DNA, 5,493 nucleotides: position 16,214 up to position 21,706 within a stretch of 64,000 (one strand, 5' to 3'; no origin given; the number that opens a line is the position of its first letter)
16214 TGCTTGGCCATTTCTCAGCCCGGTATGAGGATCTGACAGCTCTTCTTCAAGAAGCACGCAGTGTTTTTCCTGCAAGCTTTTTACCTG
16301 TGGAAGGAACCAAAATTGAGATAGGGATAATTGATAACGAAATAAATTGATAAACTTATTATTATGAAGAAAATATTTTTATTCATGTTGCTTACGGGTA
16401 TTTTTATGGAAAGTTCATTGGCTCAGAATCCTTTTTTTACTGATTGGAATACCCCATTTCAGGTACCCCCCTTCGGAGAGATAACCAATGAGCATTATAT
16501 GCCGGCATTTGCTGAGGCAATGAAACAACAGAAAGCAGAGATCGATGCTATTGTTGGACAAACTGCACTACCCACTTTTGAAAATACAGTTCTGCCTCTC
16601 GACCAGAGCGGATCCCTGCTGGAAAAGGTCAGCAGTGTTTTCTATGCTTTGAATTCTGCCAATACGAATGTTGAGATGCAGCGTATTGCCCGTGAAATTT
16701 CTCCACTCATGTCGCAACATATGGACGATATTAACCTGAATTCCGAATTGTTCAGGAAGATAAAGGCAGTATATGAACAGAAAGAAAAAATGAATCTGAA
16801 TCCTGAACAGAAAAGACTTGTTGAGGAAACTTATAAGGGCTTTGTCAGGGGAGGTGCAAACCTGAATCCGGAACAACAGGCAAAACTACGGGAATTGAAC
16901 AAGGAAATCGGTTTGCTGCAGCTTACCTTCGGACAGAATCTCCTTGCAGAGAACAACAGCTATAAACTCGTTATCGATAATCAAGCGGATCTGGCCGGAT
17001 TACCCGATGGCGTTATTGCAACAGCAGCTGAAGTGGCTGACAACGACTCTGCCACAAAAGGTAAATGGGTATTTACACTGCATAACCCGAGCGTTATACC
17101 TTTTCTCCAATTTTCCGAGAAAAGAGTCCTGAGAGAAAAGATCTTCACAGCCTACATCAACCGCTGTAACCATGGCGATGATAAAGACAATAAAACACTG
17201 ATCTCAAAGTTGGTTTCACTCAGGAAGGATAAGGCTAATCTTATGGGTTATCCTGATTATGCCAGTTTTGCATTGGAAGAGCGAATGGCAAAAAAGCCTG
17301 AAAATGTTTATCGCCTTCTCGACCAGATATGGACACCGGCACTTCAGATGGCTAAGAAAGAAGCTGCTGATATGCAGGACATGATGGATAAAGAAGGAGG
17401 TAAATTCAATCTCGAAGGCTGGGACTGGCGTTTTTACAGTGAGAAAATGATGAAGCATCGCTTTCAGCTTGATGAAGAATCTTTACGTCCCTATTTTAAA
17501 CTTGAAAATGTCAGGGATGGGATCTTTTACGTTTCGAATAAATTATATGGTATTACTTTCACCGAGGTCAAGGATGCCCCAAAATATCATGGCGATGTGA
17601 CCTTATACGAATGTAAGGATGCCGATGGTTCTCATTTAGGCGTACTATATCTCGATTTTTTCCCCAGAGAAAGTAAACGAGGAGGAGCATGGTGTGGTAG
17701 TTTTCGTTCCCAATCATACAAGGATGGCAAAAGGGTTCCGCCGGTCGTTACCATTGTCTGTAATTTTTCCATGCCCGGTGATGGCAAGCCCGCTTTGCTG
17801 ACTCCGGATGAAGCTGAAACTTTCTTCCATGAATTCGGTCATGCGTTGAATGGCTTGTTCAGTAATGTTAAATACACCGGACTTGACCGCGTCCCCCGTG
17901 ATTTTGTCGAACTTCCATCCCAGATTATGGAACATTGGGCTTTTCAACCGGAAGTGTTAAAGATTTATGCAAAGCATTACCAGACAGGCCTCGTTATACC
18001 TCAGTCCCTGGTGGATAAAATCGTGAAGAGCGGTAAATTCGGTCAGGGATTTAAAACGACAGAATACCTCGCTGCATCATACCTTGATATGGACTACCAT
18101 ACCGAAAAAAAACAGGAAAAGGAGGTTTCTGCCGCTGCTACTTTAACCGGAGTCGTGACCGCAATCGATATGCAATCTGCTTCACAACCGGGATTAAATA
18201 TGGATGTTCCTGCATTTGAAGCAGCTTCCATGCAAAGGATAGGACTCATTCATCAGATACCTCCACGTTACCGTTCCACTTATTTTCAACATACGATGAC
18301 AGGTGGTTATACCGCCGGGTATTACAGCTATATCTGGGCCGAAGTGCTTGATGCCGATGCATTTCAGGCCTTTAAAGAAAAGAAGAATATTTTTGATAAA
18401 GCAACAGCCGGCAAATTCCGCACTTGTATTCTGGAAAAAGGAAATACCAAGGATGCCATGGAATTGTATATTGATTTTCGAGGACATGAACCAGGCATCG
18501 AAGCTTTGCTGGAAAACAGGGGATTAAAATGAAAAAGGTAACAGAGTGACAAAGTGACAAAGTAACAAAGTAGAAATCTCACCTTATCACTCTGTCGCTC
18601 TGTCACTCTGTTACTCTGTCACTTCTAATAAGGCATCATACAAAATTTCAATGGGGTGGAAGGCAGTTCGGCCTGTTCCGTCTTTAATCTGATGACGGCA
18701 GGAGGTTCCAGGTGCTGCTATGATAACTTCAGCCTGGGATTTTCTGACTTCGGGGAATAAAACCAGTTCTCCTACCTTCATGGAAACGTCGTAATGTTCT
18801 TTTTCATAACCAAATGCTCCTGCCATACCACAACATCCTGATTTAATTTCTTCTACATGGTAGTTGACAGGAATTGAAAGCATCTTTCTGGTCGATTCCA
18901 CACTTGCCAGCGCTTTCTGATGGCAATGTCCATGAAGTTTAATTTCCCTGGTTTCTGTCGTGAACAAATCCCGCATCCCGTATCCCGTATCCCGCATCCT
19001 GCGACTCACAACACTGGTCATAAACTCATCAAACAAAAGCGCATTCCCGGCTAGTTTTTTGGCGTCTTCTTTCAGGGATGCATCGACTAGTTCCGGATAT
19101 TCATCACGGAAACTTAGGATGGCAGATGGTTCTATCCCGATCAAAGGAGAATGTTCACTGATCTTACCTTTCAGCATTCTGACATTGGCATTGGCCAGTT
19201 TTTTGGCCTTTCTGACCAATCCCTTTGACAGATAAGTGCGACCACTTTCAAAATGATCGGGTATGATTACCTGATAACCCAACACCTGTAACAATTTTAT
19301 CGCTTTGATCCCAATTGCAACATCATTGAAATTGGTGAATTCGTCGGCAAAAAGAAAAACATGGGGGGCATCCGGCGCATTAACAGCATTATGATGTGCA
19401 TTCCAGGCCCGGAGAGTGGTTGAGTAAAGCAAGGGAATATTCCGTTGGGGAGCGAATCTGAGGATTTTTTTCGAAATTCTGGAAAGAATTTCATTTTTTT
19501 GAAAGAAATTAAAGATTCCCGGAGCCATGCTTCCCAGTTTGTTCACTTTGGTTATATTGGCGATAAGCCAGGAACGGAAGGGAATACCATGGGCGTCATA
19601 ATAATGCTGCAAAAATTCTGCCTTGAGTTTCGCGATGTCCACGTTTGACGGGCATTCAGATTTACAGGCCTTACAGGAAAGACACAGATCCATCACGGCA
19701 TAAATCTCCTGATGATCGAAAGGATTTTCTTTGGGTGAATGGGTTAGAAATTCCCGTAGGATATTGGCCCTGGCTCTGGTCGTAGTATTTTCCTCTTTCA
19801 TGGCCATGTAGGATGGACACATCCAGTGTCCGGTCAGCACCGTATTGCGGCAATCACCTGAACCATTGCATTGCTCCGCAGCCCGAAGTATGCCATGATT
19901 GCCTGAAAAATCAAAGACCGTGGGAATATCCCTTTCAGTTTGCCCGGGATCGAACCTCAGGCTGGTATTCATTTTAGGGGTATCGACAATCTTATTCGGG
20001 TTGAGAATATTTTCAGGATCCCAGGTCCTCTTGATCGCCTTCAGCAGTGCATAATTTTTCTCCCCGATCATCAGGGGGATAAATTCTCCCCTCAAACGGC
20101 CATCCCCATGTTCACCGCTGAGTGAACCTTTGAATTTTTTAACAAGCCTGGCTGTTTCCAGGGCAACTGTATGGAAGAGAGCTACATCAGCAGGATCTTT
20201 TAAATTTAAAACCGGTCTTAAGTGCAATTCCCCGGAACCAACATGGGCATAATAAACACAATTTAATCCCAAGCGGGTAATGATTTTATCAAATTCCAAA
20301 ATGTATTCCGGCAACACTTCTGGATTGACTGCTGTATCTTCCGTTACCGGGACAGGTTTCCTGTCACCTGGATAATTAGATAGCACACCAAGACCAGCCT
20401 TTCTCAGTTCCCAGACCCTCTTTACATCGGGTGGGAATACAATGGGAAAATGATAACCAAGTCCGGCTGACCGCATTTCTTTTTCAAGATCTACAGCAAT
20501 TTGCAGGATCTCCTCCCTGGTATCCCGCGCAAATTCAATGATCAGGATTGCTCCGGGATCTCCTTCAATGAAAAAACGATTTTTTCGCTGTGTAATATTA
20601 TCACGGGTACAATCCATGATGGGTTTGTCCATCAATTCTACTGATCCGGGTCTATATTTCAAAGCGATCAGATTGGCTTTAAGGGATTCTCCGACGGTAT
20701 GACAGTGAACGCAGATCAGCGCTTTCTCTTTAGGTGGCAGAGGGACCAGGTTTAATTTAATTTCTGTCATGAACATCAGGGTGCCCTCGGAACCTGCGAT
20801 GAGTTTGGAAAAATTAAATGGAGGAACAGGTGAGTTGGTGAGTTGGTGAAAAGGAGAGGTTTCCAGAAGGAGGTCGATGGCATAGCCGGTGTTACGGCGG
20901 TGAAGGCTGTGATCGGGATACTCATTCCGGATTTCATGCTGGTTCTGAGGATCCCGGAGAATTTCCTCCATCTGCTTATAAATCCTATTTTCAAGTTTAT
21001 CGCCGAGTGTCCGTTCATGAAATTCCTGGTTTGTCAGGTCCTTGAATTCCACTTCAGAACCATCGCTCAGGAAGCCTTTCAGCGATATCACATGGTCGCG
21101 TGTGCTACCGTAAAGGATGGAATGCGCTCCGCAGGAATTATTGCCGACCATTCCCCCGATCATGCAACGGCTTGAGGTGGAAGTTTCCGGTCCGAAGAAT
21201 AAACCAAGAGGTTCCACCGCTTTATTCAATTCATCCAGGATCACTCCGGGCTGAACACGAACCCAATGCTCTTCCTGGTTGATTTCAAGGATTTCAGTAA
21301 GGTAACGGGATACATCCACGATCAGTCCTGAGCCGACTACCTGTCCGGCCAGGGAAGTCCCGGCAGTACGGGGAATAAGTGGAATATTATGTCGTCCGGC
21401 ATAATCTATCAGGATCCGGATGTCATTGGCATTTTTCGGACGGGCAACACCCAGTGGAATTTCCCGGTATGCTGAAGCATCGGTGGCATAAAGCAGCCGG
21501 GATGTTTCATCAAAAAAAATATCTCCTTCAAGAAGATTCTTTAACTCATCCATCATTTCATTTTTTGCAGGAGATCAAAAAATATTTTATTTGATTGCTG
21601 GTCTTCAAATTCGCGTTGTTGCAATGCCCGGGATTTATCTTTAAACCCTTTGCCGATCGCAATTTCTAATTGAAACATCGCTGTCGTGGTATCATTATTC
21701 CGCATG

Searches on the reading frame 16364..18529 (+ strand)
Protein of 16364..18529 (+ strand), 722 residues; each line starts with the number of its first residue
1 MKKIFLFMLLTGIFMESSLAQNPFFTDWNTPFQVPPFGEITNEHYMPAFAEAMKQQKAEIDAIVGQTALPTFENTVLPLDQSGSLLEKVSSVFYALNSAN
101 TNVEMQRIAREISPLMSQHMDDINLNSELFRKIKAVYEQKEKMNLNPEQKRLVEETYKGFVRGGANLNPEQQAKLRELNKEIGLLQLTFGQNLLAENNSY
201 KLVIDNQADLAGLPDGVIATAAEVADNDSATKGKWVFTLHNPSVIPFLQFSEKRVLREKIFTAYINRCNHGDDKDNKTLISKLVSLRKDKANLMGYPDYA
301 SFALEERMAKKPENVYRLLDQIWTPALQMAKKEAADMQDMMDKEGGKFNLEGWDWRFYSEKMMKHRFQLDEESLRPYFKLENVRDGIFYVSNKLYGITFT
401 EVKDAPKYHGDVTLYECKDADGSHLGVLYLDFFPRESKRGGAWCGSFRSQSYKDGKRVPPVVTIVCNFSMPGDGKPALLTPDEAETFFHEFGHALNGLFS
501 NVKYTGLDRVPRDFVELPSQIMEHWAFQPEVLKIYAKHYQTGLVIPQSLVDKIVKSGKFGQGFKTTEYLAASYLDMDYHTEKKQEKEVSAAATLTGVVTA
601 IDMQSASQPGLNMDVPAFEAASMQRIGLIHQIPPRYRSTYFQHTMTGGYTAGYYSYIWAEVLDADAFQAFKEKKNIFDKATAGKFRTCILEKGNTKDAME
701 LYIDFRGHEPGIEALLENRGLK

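Call 11: search_protein_families(library=pfam, proteins=[window:16364-18529:+])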
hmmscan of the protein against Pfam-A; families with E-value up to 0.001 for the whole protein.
window:16364-18529:+ (722 aa): 2 families
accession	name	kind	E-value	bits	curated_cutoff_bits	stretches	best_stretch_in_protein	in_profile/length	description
PF01432.26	Peptidase_M3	-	1.7e-124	417.1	27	1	248-720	2-456/457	Peptidase family M3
PF19310.4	TOP_N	-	6.5e-06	26.4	27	1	53-171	5-122/123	Neurolysin/Thimet oligopeptidase, N-terminal domain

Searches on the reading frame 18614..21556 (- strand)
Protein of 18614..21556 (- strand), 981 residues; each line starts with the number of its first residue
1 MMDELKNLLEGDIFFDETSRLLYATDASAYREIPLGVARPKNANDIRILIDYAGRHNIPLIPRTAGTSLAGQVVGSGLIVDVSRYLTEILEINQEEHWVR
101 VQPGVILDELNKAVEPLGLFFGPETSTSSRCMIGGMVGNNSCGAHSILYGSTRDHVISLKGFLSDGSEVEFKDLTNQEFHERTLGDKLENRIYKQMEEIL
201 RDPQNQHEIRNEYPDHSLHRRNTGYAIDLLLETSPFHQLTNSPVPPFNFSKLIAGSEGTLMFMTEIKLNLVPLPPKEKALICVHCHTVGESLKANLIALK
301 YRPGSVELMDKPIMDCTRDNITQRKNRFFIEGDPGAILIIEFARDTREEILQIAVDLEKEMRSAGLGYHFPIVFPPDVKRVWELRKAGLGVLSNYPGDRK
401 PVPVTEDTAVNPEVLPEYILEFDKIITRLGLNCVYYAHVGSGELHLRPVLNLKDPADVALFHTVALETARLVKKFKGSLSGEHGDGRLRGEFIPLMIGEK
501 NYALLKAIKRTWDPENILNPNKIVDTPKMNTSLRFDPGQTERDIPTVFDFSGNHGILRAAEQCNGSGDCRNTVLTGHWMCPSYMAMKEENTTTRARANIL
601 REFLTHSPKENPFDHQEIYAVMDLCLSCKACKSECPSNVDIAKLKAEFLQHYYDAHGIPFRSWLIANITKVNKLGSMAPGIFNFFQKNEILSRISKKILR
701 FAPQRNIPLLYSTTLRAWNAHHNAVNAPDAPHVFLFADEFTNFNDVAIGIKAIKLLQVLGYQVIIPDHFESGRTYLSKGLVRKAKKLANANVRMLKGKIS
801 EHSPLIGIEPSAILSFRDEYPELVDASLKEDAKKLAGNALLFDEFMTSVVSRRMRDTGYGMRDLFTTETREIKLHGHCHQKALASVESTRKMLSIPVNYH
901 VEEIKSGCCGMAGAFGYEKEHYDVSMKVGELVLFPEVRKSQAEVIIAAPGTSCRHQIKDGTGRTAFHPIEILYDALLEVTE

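Call 11: search_protein_families(library=pfam, proteins=[window:18614-21556:-])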
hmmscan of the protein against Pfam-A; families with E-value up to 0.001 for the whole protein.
window:18614-21556:- (981 aa): 4 families
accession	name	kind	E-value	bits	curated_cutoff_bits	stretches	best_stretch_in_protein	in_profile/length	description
PF02913.24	FAD-oxidase_C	-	8.2e-44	150.6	21.2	1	275-523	2-248/248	FAD linked oxidases, C-terminal domain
PF01565.28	FAD_binding_4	-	5.1e-35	120.6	26.4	1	34-170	1-137/139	FAD binding domain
PF13534.11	Fer4_17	-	2.2e-07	31.7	22.2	1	562-640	1-61/61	4Fe-4S dicluster domain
PF13183.11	Fer4_8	-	1.8e-06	28.8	27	1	560-639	2-68/68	4Fe-4S dicluster domain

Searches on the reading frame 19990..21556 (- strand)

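Call 48: search_solved_structures(query=window:19990-21556:-, show_alignments=2, max_evalue=1e-10)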
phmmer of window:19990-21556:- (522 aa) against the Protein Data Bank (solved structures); distinct sequences matched with E-value up to 1e-10: 9.
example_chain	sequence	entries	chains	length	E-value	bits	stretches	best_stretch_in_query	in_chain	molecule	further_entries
7qh2_C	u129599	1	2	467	1.1e-34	123.4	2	39-171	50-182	Lactate dehydrogenase (NAD(+),ferredoxin) subunit LctD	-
9qgz_A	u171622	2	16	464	9.5e-27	97.2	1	31-170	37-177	Glycolate oxidase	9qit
8jdc_A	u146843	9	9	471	7.1e-26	94.3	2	25-167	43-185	Probable D-lactate dehydrogenase, mitochondrial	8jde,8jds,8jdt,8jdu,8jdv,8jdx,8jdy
8jdb_A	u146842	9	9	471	1.4e-24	90.1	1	25-167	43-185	Probable D-lactate dehydrogenase, mitochondrial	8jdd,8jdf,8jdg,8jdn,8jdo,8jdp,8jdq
3pm9_A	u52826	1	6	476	3.5e-20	75.5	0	27-169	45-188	Putative oxidoreductase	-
6lpn_A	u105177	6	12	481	1e-13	54.2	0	37-170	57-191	D-2-hydroxyglutarate dehydrogenase, mitochondrial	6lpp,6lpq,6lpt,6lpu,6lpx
4bby_A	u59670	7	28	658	6.9e-11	44.9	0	30-161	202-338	ALKYLDIHYDROXYACETONEPHOSPHATE SYNTHASE, PEROXISOMAL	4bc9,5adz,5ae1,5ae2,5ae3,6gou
4bc7_A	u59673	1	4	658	7e-11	44.9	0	30-161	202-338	ALKYLDIHYDROXYACETONEPHOSPHATE SYNTHASE, PEROXISOMAL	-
4bca_A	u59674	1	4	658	7.3e-11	44.8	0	30-161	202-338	ALKYLDIHYDROXYACETONEPHOSPHATE SYNTHASE, PEROXISOMAL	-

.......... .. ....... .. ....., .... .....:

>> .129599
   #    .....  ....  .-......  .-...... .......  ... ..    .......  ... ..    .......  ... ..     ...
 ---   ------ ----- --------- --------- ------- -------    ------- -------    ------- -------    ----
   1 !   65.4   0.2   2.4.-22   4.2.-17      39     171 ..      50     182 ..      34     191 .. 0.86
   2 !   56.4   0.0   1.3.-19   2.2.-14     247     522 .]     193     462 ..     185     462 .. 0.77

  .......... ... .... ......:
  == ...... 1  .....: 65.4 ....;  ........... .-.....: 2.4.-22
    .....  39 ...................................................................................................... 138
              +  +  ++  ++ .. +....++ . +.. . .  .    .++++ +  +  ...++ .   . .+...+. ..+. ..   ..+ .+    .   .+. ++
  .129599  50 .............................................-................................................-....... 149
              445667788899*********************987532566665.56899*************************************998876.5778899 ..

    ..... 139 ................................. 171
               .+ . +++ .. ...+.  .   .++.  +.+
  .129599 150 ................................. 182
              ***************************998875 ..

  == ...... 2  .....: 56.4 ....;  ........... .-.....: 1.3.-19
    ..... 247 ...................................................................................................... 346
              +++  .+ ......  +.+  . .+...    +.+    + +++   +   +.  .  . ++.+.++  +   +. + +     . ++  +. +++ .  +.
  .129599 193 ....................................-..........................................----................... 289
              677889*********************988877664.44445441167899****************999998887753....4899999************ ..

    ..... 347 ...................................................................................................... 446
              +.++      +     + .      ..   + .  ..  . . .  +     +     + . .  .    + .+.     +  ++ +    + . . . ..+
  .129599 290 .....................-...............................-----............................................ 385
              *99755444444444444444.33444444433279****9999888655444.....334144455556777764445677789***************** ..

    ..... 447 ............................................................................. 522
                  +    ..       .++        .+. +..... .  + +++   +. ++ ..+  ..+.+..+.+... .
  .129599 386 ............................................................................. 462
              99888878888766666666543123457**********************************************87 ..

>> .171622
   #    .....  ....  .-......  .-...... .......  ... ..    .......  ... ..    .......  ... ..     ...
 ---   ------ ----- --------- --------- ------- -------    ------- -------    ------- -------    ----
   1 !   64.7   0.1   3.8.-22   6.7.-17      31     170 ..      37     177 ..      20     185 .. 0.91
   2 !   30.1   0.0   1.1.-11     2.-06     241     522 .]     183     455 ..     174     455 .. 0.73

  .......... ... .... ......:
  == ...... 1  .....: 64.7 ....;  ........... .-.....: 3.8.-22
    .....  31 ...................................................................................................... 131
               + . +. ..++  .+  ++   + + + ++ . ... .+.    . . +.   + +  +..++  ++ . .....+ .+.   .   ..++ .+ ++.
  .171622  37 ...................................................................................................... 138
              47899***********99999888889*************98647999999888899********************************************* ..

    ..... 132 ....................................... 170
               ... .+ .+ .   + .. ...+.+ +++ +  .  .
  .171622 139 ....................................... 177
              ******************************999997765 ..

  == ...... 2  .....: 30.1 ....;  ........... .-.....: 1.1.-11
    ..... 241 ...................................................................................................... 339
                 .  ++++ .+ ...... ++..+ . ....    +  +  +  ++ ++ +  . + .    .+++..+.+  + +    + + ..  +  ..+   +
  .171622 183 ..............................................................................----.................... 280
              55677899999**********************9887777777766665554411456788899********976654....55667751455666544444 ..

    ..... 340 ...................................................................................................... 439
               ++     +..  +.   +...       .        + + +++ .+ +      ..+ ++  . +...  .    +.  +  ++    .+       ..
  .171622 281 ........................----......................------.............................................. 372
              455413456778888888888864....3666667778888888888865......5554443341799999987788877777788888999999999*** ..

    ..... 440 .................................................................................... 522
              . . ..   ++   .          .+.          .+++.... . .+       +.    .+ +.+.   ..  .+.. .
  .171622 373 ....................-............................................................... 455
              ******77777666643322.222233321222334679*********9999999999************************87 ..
